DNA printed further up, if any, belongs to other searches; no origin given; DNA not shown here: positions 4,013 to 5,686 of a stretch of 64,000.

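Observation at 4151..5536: FAAL-like starter enzyme is hinge-truncated, has a degenerate P-loop, and is in frame with the PKS across a single TGA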

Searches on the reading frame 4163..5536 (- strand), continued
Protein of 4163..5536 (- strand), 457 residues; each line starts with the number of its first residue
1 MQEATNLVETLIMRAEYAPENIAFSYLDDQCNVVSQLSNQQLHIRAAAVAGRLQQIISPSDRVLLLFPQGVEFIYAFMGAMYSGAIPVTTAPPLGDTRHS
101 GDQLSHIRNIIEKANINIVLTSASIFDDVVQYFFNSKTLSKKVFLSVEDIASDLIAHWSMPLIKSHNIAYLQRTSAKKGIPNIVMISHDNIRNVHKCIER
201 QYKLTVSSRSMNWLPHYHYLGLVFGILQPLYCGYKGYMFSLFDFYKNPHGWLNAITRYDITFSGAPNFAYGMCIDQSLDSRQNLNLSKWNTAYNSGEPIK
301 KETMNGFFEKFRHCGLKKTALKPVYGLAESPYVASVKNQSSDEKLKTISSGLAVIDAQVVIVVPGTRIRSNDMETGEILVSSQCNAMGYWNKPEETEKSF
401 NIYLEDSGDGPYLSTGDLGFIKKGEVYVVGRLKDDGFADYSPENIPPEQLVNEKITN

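Call 35: search_protein_families(library=pfam, proteins=[L036:9986-13000:+, L036:13001-17026:+, L036:17404-18687:+, L036:18842-20101:+, L036:307-4500:+, L036:4501-7200:+, L036:7201-9906:+], max_evalue=0.00001)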
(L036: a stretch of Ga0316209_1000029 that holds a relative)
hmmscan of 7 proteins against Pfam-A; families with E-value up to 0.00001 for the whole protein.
L036:9986-13000:+ (1005 aa): 8 families
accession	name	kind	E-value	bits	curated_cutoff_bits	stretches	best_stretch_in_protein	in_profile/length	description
PF00109.32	ketoacyl-synt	-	4.4e-91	305.4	20.8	1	347-595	3-252/252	Beta-ketoacyl synthase, N-terminal domain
PF02801.28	Ketoacyl-synt_C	-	1e-40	138.9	20.8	1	604-720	2-118/119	Beta-ketoacyl synthase, C-terminal domain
PF22336.2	RhiE-like_linker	-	1.6e-16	60.5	27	1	800-871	2-66/67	RhiE-like, KS-MAT linker domain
PF22621.2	CurL-like_PKS_C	-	1.9e-12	47.4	27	1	798-865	3-64/64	CurL-like, PKS C-terminal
PF21089.3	PKS_DH_N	-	2e-11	44.2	27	1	46-133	14-102/103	Polyketide synthase dehydratase domain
PF16197.11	KAsynt_C_assoc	-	1.3e-09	38.9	33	1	727-819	5-84/111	Ketoacyl-synthetase C-terminal extension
PF00108.29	Thiolase_N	-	2.2e-06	27.7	26.4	1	506-548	74-116/260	Thiolase, N-terminal domain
PF14765.12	PS-DH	-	4.9e-06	26.6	23.7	1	178-314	18-161/166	Polyketide synthase dehydratase N-terminal domain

L036:13001-17026:+ (1341 aa): 6 families
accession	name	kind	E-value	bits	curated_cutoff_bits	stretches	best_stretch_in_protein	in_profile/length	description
PF00109.32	ketoacyl-synt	-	2.2e-79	267.1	20.8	1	694-939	2-252/252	Beta-ketoacyl synthase, N-terminal domain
PF02801.28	Ketoacyl-synt_C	-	1.8e-33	115.5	20.8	1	947-1079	1-117/119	Beta-ketoacyl synthase, C-terminal domain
PF22336.2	RhiE-like_linker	-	2e-16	60.2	27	1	1154-1217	1-63/67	RhiE-like, KS-MAT linker domain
PF00550.31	PP-binding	-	2.3e-15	57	20.8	1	564-629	2-67/67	Phosphopantetheine attachment site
PF22621.2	CurL-like_PKS_C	-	2.5e-13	50.2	27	1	1151-1212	1-62/64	CurL-like, PKS C-terminal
PF16197.11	KAsynt_C_assoc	-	2.7e-13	50.8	33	1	1084-1193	2-103/111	Ketoacyl-synthetase C-terminal extension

L036:17404-18687:+ (427 aa): 2 families
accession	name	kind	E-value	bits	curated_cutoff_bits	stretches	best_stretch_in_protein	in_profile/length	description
PF02801.28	Ketoacyl-synt_C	-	1.2e-31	109.6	20.8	1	274-384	3-118/119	Beta-ketoacyl synthase, C-terminal domain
PF00109.32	ketoacyl-synt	-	9.5e-27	94.6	20.8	1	8-260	3-248/252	Beta-ketoacyl synthase, N-terminal domain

L036:18842-20101:+ (419 aa): 2 families
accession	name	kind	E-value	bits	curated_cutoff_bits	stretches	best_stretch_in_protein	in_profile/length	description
PF08540.16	HMG_CoA_synt_C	-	1.2e-17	64.9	25.1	1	266-413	126-274/280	Hydroxymethylglutaryl-coenzyme A synthase C terminal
PF01154.23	HMG_CoA_synt_N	-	2.5e-09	37.7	25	1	2-178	3-170/174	Hydroxymethylglutaryl-coenzyme A synthase N terminal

L036:307-4500:+ (1398 aa): 11 families
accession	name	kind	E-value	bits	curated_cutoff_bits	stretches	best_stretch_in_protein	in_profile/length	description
PF00109.32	ketoacyl-synt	-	3.5e-89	299.1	20.8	1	10-258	2-252/252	Beta-ketoacyl synthase, N-terminal domain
PF08659.16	KR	-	5.7e-48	163.6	22.6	1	1134-1317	1-179/180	KR domain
PF02801.28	Ketoacyl-synt_C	-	1.8e-35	122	20.8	1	266-386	1-119/119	Beta-ketoacyl synthase, C-terminal domain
PF21394.3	Beta-ketacyl_N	-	1.6e-32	112.9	26.9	1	925-1080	2-159/170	Beta-ketoacyl synthase-like, N-terminal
PF14765.12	PS-DH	-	1.9e-20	73.5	23.7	1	731-870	8-152/166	Polyketide synthase dehydratase N-terminal domain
PF22336.2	RhiE-like_linker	-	8.1e-16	58.2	27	1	468-533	3-66/67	RhiE-like, KS-MAT linker domain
PF22621.2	CurL-like_PKS_C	-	2.3e-14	53.5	27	1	463-527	1-64/64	CurL-like, PKS C-terminal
PF00106.31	adh_short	-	1.7e-12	47.6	26.6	1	1137-1293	4-161/195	short chain dehydrogenase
PF16197.11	KAsynt_C_assoc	-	2.4e-12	47.6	33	1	389-491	2-89/111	Ketoacyl-synthetase C-terminal extension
PF21089.3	PKS_DH_N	-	1.5e-09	38.1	27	1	616-700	11-97/103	Polyketide synthase dehydratase domain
PF13561.12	adh_short_C2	-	3.1e-06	27.4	27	1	1143-1273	6-135/236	Enoyl-(Acyl carrier protein) reductase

L036:4501-7200:+ (900 aa): 6 families
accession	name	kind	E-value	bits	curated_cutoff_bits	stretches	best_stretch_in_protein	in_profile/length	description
PF00109.32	ketoacyl-synt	-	4.1e-77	259.6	20.8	1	535-781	2-252/252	Beta-ketoacyl synthase, N-terminal domain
PF02801.28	Ketoacyl-synt_C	-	1.9e-40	138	20.8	1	789-900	1-112/119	Beta-ketoacyl synthase, C-terminal domain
PF14765.12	PS-DH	-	4.4e-24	85.3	23.7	1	221-373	6-162/166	Polyketide synthase dehydratase N-terminal domain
PF00550.31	PP-binding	-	1.5e-23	83.3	20.8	2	3-67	2-67/67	Phosphopantetheine attachment site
PF21089.3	PKS_DH_N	-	7.9e-13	48.7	27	1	101-188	12-101/103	Polyketide synthase dehydratase domain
PF23297.2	ACP_SdgA_C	-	5e-07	30.2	27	0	400-469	9-79/95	Highly reducing polyketide synthase sdgA, C-terminal ACP domain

L036:7201-9906:+ (901 aa): 5 families
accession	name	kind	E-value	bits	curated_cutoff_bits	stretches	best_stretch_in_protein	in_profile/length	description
PF00550.31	PP-binding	-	2.1e-27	95.6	20.8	2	688-749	3-64/67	Phosphopantetheine attachment site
PF22336.2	RhiE-like_linker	-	1.7e-15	57.2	27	1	110-187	2-65/67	RhiE-like, KS-MAT linker domain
PF21089.3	PKS_DH_N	-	1.6e-12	47.7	27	1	297-394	1-97/103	Polyketide synthase dehydratase domain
PF23297.2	ACP_SdgA_C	-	5.9e-12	46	27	0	812-888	9-85/95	Highly reducing polyketide synthase sdgA, C-terminal ACP domain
PF22621.2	CurL-like_PKS_C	-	1.9e-11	44.2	27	1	107-182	2-64/64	CurL-like, PKS C-terminal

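Call 49: fold_search(model_id=the predicted structure, library=pdb)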
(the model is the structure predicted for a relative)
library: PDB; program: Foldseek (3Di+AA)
matches with E <= 10: 1892; with E <= 0.001: 621
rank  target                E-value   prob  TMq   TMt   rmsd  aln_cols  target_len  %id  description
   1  7r7g_A                1.6e-37  1.00  0.69  0.56  12.8       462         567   32  Synechococcus Olefin Synthase FAAL domain A229I/R336A in complex with palmitoyl adenylate and pyrophosphate (released 2022-07-06)
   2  3kxw                  2.8e-37  1.00  0.67  0.54  12.8       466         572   34  The crystal structure of fatty acid AMP ligase from Legionella pneumophila (released 2010-03-16)
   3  3lnv                  5.9e-37  1.00  0.67  0.54  13.1       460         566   34  The crystal structure of fatty acyl-adenylate ligase from L. pneumophila in complex with acyl adenylate and pyrophosphat (released 2010-04-07)
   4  7r7f_A                9.4e-37  1.00  0.69  0.56  12.4       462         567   32  Synechococcus Olefin Synthase FAAL domain R336A in complex with stearoyl adenylate and pyrophosphate (released 2022-07-06)
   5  7r7e_A                4.5e-36  1.00  0.69  0.56  11.7       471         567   31  Synechococcus Olefin Synthase FAAL domain in complex with AMP and pyrophosphate (released 2022-07-06)
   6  5icr_D                4.4e-33  1.00  0.67  0.51  13.1       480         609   27  2.25 Angstrom Resolution Crystal Structure of Fatty-Acid-CoA Ligase (FadD32) from Mycobacterium smegmatis in complex w (released 2016-04-06)
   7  5ey8_A                1.3e-32  1.00  0.67  0.52  13.0       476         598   27  Structure of FadD32 from Mycobacterium smegmatis complexed to AMPC20 (released 2015-12-16)
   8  5ey8_B                1.7e-32  1.00  0.67  0.53  13.9       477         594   27  Structure of FadD32 from Mycobacterium smegmatis complexed to AMPC20 (released 2015-12-16)
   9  5icr_C                3.2e-32  1.00  0.68  0.51  13.0       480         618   27  2.25 Angstrom Resolution Crystal Structure of Fatty-Acid-CoA Ligase (FadD32) from Mycobacterium smegmatis in complex w (released 2016-04-06)
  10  5ey8_D                4.1e-32  1.00  0.67  0.52  13.0       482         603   27  Structure of FadD32 from Mycobacterium smegmatis complexed to AMPC20 (released 2015-12-16)
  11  5ey8_C                4.9e-32  1.00  0.67  0.51  13.1       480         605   27  Structure of FadD32 from Mycobacterium smegmatis complexed to AMPC20 (released 2015-12-16)
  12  5d6j_A                5.2e-32  1.00  0.68  0.50  13.9       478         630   27  Crystal structure of a mycobacterial protein (released 2016-03-02)
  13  5d6n                  5.5e-32  1.00  0.68  0.65  12.1       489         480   25  Crystal structure of a mycobacterial protein (released 2016-03-02)
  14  5ey9_B                6.5e-32  1.00  0.66  0.50  13.6       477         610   25  Structure of FadD32 from Mycobacterium marinum complexed to AMPC12 (released 2015-12-16)
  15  5ey8_G                8.2e-32  1.00  0.67  0.52  12.6       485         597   26  Structure of FadD32 from Mycobacterium smegmatis complexed to AMPC20 (released 2015-12-16)
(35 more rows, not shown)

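Call 63: search_protein_families(library=ncbifam, proteins=[P0001, P0005, P0013, L036:17404-18687:+, L036:18842-20101:+], max_evalue=0.00001)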
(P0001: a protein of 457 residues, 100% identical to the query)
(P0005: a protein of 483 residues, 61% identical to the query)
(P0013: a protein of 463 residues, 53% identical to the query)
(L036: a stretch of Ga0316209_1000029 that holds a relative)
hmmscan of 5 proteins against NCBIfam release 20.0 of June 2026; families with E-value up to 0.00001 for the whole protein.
P0001 (457 aa): 59 families (the best 25 are shown)
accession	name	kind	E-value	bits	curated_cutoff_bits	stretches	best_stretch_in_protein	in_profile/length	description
NF004282.0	PRK05691.1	subfamily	1.1e-80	270.6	4090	1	5-434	9-452/4334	non-ribosomal peptide synthase/polyketide synthase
NF004509.1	PRK05850.1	subfamily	2.2e-75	254.1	775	2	7-343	5-347/578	fatty-acid--AMP ligase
NF038337.1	FAAL_FadD21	exception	3.8e-66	223.8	1100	2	5-341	4-346/579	fatty-acid--AMP ligase FAAL21/FadD21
NF038339.3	FAAL_FadD32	equivalog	6e-65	219.5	975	2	2-343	15-357/625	long-chain-fatty-acid--AMP ligase FadD32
NF009124.0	PRK12476.1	subfamily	7.9e-58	196.1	922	2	5-339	34-370/612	fatty acyl-AMP ligase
NF038338.1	FAAL_FadD28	exception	9.2e-58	196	1100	1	15-434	14-463/580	fatty-acid--AMP ligase FAAL28/FadD28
NF040633.1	FadD32_Coryne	exception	6.4e-57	193.2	875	2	24-338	50-377/614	FadD32-like long-chain-fatty-acid--AMP ligase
NF006624.1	PRK09192.1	subfamily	8.9e-57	192.7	600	2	10-340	17-347/567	fatty acyl-AMP ligase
NF005850.0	PRK07768.1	subfamily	2.3e-42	145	572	1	6-350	3-339/545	long-chain-fatty-acid--CoA ligase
NF004510.0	PRK05851.1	equivalog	4.4e-33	114.2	621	1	27-434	22-419/525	long-chain-fatty acid--ACP ligase MbtM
TIGR01733.1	AA-adenyl-dom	subfamily_domain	6e-30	104.3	317.4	1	40-432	3-378/409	amino acid adenylation domain-containing protein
NF004837.0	PRK06187.1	subfamily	2.1e-28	98.9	476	1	4-434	7-424/531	long-chain-fatty-acid--CoA ligase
NF052269.1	Staph_lig_FadD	equivalog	1.4e-26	93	650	1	14-434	9-395/499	long-chain-fatty-acid--CoA ligase FadD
NF006181.0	PRK08314.1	subfamily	6.7e-24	84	705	1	164-433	202-453/563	long-chain-fatty-acid--CoA ligase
NF003417.0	PRK04813.1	subfamily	2e-18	66.3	476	1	5-432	3-398/505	D-alanine--poly(phosphoribitol) ligase subunit DltA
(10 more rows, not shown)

P0005 (483 aa): 53 families (the best 25 are shown)
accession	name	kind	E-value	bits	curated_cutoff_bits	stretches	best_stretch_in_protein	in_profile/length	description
NF004282.0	PRK05691.1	subfamily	4.9e-84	281.7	4090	1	6-460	10-452/4334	non-ribosomal peptide synthase/polyketide synthase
NF004509.1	PRK05850.1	subfamily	6.9e-82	275.6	775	1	7-459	5-461/578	fatty-acid--AMP ligase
NF038337.1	FAAL_FadD21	exception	1.3e-72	245.2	1100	1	4-460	3-463/579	fatty-acid--AMP ligase FAAL21/FadD21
NF038339.3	FAAL_FadD32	equivalog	1.7e-65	221.3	975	1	4-459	17-482/625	long-chain-fatty-acid--AMP ligase FadD32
NF006624.1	PRK09192.1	subfamily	2.1e-64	217.9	600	1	25-459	33-457/567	fatty acyl-AMP ligase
NF038338.1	FAAL_FadD28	exception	8.1e-61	206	1100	1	7-461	6-464/580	fatty-acid--AMP ligase FAAL28/FadD28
NF009124.0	PRK12476.1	subfamily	7.5e-60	202.7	922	1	8-460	36-499/612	fatty acyl-AMP ligase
NF040633.1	FadD32_Coryne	exception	2.8e-55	187.7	875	1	26-460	52-507/614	FadD32-like long-chain-fatty-acid--AMP ligase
NF005850.0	PRK07768.1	subfamily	2.5e-46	158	572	1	10-459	7-437/545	long-chain-fatty-acid--CoA ligase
NF004510.0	PRK05851.1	equivalog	9.9e-40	136.1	621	1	9-460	5-419/525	long-chain-fatty acid--ACP ligase MbtM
TIGR01733.1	AA-adenyl-dom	subfamily_domain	7.2e-31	107.4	317.4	2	40-341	3-284/409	amino acid adenylation domain-containing protein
NF004837.0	PRK06187.1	subfamily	1.4e-28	99.4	476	1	11-460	14-424/531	long-chain-fatty-acid--CoA ligase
NF006181.0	PRK08314.1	subfamily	5.1e-23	81.1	705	1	369-460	366-454/563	long-chain-fatty-acid--CoA ligase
NF052269.1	Staph_lig_FadD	equivalog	2e-21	75.9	650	2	35-334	26-305/499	long-chain-fatty-acid--CoA ligase FadD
NF005220.0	PRK06710.1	equivalog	7e-15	54.1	1116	1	148-337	188-367/563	long-chain-fatty-acid--CoA ligase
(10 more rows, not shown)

P0013 (463 aa): 54 families (the best 25 are shown)
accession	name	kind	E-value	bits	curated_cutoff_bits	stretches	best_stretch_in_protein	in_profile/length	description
NF004282.0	PRK05691.1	subfamily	8.5e-91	304.1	4090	1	5-456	9-450/4334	non-ribosomal peptide synthase/polyketide synthase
NF004509.1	PRK05850.1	subfamily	6.1e-84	282.3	775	1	12-456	10-460/578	fatty-acid--AMP ligase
NF038337.1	FAAL_FadD21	exception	1.9e-76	257.8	1100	1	13-456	12-461/579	fatty-acid--AMP ligase FAAL21/FadD21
NF038338.1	FAAL_FadD28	exception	5.8e-68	229.7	1100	1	17-456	16-461/580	fatty-acid--AMP ligase FAAL28/FadD28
NF009124.0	PRK12476.1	subfamily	7.2e-64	216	922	1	14-456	43-497/612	fatty acyl-AMP ligase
NF038339.3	FAAL_FadD32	equivalog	6.7e-63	212.8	975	1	3-455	16-480/625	long-chain-fatty-acid--AMP ligase FadD32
NF006624.1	PRK09192.1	subfamily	7.3e-62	209.5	600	1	25-454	33-454/567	fatty acyl-AMP ligase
NF040633.1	FadD32_Coryne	exception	1.6e-53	181.9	875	1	34-456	60-505/614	FadD32-like long-chain-fatty-acid--AMP ligase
NF005850.0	PRK07768.1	subfamily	1.1e-43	149.3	572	1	28-452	21-432/545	long-chain-fatty-acid--CoA ligase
NF004510.0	PRK05851.1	equivalog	1.1e-38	132.7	621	1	27-454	22-415/525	long-chain-fatty acid--ACP ligase MbtM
TIGR01733.1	AA-adenyl-dom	subfamily_domain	1.8e-26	92.9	317.4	1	41-453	4-375/409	amino acid adenylation domain-containing protein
NF004837.0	PRK06187.1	subfamily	2.5e-23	82.1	476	1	37-446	34-411/531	long-chain-fatty-acid--CoA ligase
NF006181.0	PRK08314.1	subfamily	5.1e-20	71.2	705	1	370-446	369-441/563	long-chain-fatty-acid--CoA ligase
NF052269.1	Staph_lig_FadD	equivalog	4e-18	65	650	1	39-310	30-287/499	long-chain-fatty-acid--CoA ligase FadD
NF006386.0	PRK08633.1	equivalog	2.6e-16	58.5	1221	1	149-456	766-1041/1147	acyl-[ACP]--phospholipid O-acyltransferase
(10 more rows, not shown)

L036:17404-18687:+ (427 aa): 18 families
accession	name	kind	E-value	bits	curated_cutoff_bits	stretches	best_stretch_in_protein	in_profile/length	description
NF005490.0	PRK07103.1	equivalog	4.4e-138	460.8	445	1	7-425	4-412/414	polyketide beta-ketoacyl:acyl carrier protein synthase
TIGR03150.1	fabF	equivalog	9.6e-84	281.4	493.75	1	9-424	3-407/407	beta-ketoacyl-ACP synthase II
NF005589.0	PRK07314.1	subfamily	9.7e-80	268.3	387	1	7-426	4-412/413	beta-ketoacyl-ACP synthase II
NF004970.0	PRK06333.1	subfamily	1.2e-73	248.4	525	1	8-425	5-421/424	beta-ketoacyl-ACP synthase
NF006274.0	PRK08439.1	equivalog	6.7e-63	212.9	621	1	9-425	4-405/406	beta-ketoacyl-ACP synthase II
NF005935.0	PRK07967.1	equivalog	1.8e-57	195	630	1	9-425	4-403/406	beta-ketoacyl-ACP synthase I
NF006434.0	PRK08722.1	equivalog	2e-54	185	759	1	7-425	4-413/414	beta-ketoacyl-ACP synthase II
NF005076.0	PRK06501.1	equivalog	6.1e-48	163.7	629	1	161-424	157-421/425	beta-ketoacyl-ACP synthase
NF006618.0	PRK09185.1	subfamily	3.8e-45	154.6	407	1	10-424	6-391/394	beta-ketoacyl-ACP synthase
NF005916.1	PRK07910.1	equivalog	5.8e-45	153.9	560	1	86-424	79-416/418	KasA/KasB family beta-ketoacyl-ACP synthase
NF006587.0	PRK09116.1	equivalog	2.2e-44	151.9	470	1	9-425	4-406/408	beta-ketoacyl-ACP synthase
NF004618.0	PRK05952.1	equivalog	4.1e-43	147.7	455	1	168-425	136-382/384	beta-ketoacyl-ACP synthase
NF058662.1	cispenta_AmcF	equivalog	7.7e-43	146.9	325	1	168-424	118-368/369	cispentacin biosynthesis acyltransferase subunit AmcF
NF045894.1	PKS_plus_SDR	equivalog_domain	8.8e-23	79.9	1740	1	159-388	153-380/1515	type I polyketide synthase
NF053555.1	prodigi_MBC_PigJ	equivalog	1.5e-21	76.4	900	1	161-423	495-756/759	prodigiosin MBC biosynthesis protein PigJ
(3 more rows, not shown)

L036:18842-20101:+ (419 aa): 7 families
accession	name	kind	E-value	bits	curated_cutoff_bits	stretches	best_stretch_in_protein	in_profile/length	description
TIGR01835.1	HMG-CoA-S_prok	equivalog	1.2e-68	231.7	360.35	1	4-377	1-355/382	hydroxymethylglutaryl-CoA synthase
NF041302.1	HMG_CoAsyn_Halo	equivalog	2.7e-34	118.9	800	1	1-270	1-264/443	hydroxymethylglutaryl-CoA synthase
TIGR01833.1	HMG-CoA-S_euk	equivalog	2.9e-29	102.5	286.2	2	3-262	4-265/457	hydroxymethylglutaryl-CoA synthase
NF003274.0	PRK04262.1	equivalog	1.3e-18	67.2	244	1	20-182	19-169/347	hydroxymethylglutaryl-CoA synthase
TIGR00748.1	HMG_CoA_syn_Arc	equivalog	4.7e-11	42.5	353.35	0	20-145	18-141/345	hydroxymethylglutaryl-CoA synthase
NF006829.0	PRK09352.1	subfamily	1.8e-08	33.7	249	1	40-145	42-143/322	beta-ketoacyl-ACP synthase 3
TIGR00747.1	fabH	subfamily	3.5e-07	29.6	292.1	1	40-149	40-146/322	beta-ketoacyl-ACP synthase III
